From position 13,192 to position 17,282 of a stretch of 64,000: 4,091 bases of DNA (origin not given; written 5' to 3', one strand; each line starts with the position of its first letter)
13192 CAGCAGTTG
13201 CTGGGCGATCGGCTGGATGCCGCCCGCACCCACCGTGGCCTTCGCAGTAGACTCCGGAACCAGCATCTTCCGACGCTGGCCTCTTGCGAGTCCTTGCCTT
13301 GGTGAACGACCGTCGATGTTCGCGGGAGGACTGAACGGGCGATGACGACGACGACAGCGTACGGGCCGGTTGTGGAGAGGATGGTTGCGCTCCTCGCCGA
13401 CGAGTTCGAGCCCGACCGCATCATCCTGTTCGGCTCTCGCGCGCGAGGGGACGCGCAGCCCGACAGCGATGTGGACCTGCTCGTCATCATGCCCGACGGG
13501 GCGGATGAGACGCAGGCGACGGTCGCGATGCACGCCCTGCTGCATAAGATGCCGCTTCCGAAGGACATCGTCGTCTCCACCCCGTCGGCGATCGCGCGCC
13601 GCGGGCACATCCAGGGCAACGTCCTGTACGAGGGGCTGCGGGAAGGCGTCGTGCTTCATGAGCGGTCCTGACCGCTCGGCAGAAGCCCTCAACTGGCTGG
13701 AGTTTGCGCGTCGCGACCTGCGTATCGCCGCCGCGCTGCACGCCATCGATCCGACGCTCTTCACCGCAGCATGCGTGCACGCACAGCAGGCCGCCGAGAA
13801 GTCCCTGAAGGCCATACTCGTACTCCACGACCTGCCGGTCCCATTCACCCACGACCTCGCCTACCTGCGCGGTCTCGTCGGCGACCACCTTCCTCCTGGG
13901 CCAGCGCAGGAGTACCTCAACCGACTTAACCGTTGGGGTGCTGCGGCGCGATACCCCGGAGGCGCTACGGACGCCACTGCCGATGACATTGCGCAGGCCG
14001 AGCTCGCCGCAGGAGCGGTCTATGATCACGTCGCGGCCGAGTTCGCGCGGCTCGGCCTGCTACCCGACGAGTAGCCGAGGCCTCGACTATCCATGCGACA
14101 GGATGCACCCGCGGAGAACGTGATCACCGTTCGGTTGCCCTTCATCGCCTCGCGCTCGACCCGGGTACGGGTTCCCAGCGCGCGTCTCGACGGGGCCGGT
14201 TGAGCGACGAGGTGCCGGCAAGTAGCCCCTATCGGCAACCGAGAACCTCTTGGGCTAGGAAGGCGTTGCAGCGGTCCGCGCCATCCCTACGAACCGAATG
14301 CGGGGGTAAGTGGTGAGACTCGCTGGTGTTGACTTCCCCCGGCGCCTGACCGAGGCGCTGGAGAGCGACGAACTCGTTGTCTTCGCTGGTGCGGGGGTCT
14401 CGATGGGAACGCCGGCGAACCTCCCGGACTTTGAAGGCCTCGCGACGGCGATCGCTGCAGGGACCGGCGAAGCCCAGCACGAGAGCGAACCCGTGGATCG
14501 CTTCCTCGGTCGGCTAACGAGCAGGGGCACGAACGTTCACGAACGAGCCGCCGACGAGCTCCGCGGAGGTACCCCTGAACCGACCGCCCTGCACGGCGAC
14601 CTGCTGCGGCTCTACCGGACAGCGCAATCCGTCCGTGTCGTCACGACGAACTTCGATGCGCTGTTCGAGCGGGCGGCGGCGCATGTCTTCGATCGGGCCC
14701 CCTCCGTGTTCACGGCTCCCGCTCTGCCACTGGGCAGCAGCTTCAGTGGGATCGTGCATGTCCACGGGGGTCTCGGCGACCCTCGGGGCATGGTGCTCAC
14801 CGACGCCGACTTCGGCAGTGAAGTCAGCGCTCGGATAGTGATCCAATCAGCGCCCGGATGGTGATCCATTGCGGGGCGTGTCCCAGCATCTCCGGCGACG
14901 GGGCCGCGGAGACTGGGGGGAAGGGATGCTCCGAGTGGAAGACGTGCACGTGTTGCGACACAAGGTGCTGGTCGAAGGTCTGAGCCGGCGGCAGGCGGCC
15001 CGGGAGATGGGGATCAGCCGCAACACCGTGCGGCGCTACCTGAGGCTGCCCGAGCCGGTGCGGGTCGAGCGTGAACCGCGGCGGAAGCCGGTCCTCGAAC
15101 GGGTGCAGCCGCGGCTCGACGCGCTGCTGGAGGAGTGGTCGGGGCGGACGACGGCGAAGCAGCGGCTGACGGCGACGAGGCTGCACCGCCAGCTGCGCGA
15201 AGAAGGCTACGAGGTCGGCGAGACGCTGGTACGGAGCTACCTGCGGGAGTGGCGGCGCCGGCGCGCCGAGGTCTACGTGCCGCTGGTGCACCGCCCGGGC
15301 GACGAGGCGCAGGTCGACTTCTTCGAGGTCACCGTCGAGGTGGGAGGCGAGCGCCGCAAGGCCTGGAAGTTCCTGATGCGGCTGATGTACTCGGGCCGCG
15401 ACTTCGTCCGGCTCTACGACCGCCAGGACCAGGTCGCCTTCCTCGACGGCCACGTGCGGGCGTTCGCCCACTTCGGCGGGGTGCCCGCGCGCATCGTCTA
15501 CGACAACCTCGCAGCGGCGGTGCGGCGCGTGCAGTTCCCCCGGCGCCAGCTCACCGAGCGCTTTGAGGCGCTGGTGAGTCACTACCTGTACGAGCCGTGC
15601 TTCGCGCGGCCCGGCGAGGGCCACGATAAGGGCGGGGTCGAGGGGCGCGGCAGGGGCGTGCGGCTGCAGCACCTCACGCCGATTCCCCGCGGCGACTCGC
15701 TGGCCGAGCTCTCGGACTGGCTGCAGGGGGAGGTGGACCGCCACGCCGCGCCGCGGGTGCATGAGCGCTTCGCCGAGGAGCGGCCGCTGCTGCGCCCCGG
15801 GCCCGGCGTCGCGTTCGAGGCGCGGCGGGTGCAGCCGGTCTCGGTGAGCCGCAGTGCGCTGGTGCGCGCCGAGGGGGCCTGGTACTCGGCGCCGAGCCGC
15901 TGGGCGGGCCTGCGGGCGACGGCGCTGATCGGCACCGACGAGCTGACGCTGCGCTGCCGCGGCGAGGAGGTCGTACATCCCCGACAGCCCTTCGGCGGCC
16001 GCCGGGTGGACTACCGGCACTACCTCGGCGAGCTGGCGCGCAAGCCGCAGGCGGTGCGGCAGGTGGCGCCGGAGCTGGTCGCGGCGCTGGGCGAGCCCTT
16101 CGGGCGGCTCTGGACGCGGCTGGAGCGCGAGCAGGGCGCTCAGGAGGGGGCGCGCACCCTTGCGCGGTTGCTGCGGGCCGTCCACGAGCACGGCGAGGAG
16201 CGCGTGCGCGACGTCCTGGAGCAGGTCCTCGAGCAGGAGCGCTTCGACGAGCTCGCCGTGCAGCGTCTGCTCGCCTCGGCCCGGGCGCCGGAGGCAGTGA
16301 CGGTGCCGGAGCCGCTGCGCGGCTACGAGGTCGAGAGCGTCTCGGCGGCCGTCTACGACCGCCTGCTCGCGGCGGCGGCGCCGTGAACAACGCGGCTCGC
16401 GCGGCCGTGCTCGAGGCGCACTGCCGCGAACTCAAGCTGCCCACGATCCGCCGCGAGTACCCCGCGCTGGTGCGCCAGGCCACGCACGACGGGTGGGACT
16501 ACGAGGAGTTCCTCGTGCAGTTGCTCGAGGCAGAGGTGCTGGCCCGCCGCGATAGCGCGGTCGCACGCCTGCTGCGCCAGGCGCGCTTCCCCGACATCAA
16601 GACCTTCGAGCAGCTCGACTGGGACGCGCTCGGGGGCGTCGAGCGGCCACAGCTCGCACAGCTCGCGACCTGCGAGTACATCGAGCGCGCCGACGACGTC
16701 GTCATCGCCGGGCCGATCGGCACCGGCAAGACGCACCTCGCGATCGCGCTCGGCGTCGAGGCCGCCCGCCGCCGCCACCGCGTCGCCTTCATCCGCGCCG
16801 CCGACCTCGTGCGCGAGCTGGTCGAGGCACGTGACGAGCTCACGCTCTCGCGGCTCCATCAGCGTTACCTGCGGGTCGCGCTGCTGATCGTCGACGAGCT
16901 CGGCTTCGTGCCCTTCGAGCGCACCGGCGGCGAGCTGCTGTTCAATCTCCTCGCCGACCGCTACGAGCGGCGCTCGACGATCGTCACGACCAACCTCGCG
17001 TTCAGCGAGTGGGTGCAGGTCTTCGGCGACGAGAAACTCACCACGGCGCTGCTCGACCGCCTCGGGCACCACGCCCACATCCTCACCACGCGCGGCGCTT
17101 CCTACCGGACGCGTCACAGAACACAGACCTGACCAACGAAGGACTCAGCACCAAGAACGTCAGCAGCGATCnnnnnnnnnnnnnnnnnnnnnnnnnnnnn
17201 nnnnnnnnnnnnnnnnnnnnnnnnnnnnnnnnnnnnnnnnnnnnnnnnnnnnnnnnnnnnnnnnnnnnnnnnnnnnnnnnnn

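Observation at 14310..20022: DSR-like single-protein SIR2 defence gene inactivated twice: split by IS21 (TSD GGCAG) and 3'-truncated by IS1380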

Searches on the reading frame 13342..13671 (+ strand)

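Call 16: search_protein_families(library=pfam, proteins=[window:13342-13671:+], max_evalue=0.001)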
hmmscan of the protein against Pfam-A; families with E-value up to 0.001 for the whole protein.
window:13342-13671:+ (109 aa): 3 families
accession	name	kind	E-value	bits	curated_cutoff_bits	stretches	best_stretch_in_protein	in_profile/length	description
PF01909.29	NTP_transf_2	-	3.6e-12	47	21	1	18-81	8-74/93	Nucleotidyltransferase domain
PF18765.7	Polbeta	-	2.9e-10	40.6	26.9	1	15-97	4-89/93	Polymerase beta, Nucleotidyltransferase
PF22600.2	MTPAP-like_central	-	0.00044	20.8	27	1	10-65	25-82/139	Poly(A) RNA polymerase, mitochondrial-like, central palm domain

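Call 44: search_protein_families(library=padloc, proteins=[window:13342-13671:+], max_evalue=0.00001)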
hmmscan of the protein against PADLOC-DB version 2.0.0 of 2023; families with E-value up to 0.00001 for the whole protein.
window:13342-13671:+ (109 aa): 6 families
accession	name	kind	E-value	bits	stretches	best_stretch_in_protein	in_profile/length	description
PDLC04903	PDC-S09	-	8e-15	53.1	1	25-86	27-88/108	-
PDLC04907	PDC-S09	-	1.2e-12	46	1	10-79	13-83/114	-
PDLC04902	PDC-S09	-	5.5e-11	40.6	1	17-84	14-80/97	-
PDLC04904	PDC-S09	-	4.7e-10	37.6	1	18-70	19-70/104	-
PDLC04906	PDC-S09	-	6.6e-09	34.1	1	15-83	15-82/98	-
PDLC04905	PDC-S09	-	7.6e-06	24.2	1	16-70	13-69/101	-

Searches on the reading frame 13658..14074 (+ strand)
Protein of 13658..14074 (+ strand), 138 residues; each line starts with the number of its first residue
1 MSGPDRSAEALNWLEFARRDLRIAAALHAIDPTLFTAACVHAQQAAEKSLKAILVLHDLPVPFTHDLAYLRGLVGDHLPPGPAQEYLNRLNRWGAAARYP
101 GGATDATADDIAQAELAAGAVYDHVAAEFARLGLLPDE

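Call 16: search_protein_families(library=pfam, proteins=[window:13658-14074:+], max_evalue=0.001)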
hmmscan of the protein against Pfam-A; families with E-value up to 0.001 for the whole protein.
window:13658-14074:+ (138 aa): 1 family
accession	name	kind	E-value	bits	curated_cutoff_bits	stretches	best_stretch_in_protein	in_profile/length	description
PF05168.19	HEPN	-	6e-17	62.3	22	1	12-122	3-111/117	HEPN domain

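Call 44: search_protein_families(library=padloc, proteins=[window:13658-14074:+], max_evalue=0.00001)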
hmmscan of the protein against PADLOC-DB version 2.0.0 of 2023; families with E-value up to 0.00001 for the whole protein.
window:13658-14074:+ (138 aa): 0 families

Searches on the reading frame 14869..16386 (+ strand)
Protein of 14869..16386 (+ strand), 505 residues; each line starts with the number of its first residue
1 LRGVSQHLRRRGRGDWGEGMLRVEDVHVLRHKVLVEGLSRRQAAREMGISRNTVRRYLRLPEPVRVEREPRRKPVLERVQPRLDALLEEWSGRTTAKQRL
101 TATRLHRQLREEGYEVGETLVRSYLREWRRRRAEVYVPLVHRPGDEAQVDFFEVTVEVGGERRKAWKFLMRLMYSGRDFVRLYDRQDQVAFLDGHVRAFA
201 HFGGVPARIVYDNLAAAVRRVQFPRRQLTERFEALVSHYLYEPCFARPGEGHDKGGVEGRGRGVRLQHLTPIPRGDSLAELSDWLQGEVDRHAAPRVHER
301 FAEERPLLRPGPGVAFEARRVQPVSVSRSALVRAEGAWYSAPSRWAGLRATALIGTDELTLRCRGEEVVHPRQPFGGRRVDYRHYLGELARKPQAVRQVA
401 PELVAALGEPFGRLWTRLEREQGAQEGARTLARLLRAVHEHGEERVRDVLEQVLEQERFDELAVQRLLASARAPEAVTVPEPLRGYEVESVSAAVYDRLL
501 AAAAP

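Call 9: search_protein_families(library=pfam, proteins=[window:14869-16386:+], max_evalue=0.01)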
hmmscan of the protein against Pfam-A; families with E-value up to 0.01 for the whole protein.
window:14869-16386:+ (505 aa): 13 families
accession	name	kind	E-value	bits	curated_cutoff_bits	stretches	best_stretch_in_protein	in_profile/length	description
PF22483.2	Mu-transpos_C_2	-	6.2e-09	35.9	27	1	312-372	2-63/73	Mu transposase, C-terminal domain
PF00665.32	rve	-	1.8e-07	31.8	32.6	1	141-249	2-100/102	Integrase core domain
PF13551.12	HTH_29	-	5.3e-06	26.9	28.1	1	35-60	9-35/64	Winged helix-turn helix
PF08281.18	Sigma70_r4_2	-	5.9e-05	23.1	25.7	1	35-59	24-48/54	Sigma-70, region 4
PF13384.12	HTH_23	-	6.8e-05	23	24.6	1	36-59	16-39/50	Homeodomain-like domain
PF05225.22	HTH_psq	-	0.00051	20.2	20.4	1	33-60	12-39/45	helix-turn-helix, Psq domain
PF02796.21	HTH_7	-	0.0006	20.3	23.8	1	36-59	20-43/45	Helix-turn-helix domain of resolvase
PF13518.12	HTH_28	-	0.00094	19.7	25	1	36-59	11-34/52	Helix-turn-helix domain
PF13542.12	HTH_Tnp_ISL3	-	0.0015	18.4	27.4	0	35-58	25-47/51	Helix-turn-helix domain of transposase family ISL3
PF01381.28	HTH_3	-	0.0022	18.4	23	1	37-59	9-31/55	Helix-turn-helix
PF13560.12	HTH_31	-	0.0037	18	27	1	33-59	13-36/64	Helix-turn-helix domain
PF15978.11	TnsD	-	0.0042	16.6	32.4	1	31-112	191-264/355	Tn7-like transposition protein D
PF13556.12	HTH_30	-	0.0071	16.6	27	0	34-56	9-31/59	PucR C-terminal helix-turn-helix domain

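Call 55: search_protein_families(library=ncbifam, proteins=[window:14869-16386:+], max_evalue=0.00001)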
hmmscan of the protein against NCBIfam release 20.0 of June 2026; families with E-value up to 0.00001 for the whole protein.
window:14869-16386:+ (505 aa): 2 families
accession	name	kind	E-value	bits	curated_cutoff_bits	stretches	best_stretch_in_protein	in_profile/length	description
NF033546.1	transpos_IS21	equivalog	5.7e-78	262.4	160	1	35-312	6-293/294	IS21 family transposase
NF033577.2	transpos_IS481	equivalog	3.1e-09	36.8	224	1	31-262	7-237/284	IS481 family transposase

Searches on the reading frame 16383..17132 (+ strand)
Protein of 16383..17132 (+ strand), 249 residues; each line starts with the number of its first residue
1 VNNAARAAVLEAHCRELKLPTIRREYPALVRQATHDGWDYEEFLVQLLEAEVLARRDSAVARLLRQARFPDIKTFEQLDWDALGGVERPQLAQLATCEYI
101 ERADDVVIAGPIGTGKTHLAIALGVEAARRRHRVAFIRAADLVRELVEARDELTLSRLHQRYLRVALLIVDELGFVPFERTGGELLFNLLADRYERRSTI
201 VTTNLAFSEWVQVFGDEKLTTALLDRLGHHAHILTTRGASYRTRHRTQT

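Call 9: search_protein_families(library=pfam, proteins=[window:16383-17132:+], max_evalue=0.01)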
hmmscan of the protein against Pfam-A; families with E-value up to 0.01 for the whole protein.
window:16383-17132:+ (249 aa): 7 families
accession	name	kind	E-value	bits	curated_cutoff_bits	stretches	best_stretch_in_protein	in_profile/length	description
PF01695.23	IstB_IS21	-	1.9e-76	257.1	24.1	1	13-248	2-237/238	IstB-like ATP binding protein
PF00308.24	Bac_DnaA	-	4.2e-10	40.5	23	1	103-203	34-136/162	Bacterial DnaA ATPAse domain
PF02562.22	PhoH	-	5.3e-08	33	27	1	91-160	7-74/205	PhoH-like protein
PF00004.35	AAA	-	0.0036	18.2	21.2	1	107-174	2-67/131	ATPase family associated with various cellular activities (AAA)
PF13191.12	AAA_16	-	0.0049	17.8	32.6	1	104-149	25-85/167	AAA ATPase domain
PF20720.3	nSTAND3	-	0.0084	16.3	27.2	0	99-147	13-61/155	Novel STAND NTPase 3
PF00158.32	Sigma54_activat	-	0.0096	16.1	20.2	0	100-149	19-68/168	Sigma-54 interaction domain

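Call 62: find_encoding_contigs(protein=window:16383-17132:+, flank=3500, max_places=8)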
Protein window:16383-17132:+ (249 aa): 15 contigs read that carry it; 2 places shown.
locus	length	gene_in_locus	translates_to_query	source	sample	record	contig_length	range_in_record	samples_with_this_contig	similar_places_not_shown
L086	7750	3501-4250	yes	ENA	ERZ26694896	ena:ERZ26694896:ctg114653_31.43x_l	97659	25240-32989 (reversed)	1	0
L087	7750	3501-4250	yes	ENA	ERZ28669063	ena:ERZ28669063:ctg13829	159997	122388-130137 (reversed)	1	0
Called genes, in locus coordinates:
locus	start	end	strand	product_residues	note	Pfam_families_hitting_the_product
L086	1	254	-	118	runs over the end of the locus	-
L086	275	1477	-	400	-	-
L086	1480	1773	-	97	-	PF09907:HigB_toxin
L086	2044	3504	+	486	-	PF00665:rve (weak), PF22483:Mu-transpos_C_2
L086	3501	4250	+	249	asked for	PF01695:IstB_IS21, PF02562:PhoH, PF00308:Bac_DnaA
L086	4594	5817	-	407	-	PF00872:Transposase_mut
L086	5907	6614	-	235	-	-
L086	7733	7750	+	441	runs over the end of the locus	PF13701:DDE_Tnp_1_4, PF01609:DDE_Tnp_1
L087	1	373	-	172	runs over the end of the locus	PF08388:GIIM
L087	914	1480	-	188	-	-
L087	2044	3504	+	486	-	PF13384:HTH_23 (faint), PF00665:rve (weak), PF22483:Mu-transpos_C_2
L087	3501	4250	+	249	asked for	PF01695:IstB_IS21, PF02562:PhoH, PF00308:Bac_DnaA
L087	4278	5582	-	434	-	PF00270:DEAD (faint)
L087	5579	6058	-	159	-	-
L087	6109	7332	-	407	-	PF00872:Transposase_mut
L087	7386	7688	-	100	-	-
